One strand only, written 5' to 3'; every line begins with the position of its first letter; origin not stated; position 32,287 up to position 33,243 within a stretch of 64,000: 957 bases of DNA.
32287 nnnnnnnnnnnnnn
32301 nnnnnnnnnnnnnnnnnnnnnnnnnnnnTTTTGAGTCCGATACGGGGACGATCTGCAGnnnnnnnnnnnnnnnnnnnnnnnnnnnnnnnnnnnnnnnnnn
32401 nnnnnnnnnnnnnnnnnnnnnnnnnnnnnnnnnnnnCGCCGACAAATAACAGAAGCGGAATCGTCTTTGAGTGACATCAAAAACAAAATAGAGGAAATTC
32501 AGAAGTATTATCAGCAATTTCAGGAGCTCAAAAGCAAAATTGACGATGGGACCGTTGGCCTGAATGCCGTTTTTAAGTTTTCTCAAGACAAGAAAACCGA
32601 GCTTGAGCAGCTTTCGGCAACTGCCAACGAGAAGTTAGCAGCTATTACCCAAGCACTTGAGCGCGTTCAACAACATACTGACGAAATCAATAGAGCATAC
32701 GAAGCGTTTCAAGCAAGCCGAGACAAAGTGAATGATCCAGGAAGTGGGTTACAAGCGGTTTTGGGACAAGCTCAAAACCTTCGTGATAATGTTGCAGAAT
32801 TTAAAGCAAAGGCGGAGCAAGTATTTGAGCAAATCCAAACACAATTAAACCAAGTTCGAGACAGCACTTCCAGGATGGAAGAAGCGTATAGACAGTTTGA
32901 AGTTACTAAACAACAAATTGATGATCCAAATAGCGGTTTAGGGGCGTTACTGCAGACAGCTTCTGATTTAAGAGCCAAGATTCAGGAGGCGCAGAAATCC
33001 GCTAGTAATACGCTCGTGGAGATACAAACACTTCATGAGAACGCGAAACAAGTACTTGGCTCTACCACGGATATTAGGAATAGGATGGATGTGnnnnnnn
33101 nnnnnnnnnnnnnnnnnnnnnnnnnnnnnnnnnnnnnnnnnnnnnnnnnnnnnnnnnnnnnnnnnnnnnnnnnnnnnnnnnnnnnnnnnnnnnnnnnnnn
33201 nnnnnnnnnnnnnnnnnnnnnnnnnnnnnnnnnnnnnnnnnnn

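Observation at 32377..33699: Unusual architecture: three ~55-aa helical repeats with a D-[DP]-x-SGL motif followed by a C-terminal 2-TM module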

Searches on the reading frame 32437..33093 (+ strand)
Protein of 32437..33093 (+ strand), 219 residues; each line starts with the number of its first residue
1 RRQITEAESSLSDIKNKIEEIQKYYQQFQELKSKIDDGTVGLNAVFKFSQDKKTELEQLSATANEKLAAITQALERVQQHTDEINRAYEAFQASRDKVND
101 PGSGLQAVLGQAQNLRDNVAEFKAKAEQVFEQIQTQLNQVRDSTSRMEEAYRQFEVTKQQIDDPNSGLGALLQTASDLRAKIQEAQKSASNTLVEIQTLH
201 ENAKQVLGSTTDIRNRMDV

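Call 87: find_homologous_proteins(query=A8, max_evalue=0.000001)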
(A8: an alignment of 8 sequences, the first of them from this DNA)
Query A8 (8 sequences) (219 aa, profile of the alignment): 3 proteins with E <= 0.000001 among 8000 candidates.
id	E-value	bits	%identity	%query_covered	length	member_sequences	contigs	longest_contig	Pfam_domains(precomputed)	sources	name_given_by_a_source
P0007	1.6e-57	213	36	53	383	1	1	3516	-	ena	-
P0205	5.7e-45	172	35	47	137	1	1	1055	PF24161.2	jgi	-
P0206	6.6e-21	93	37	24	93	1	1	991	-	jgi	jgi:chromosome segregation ATPase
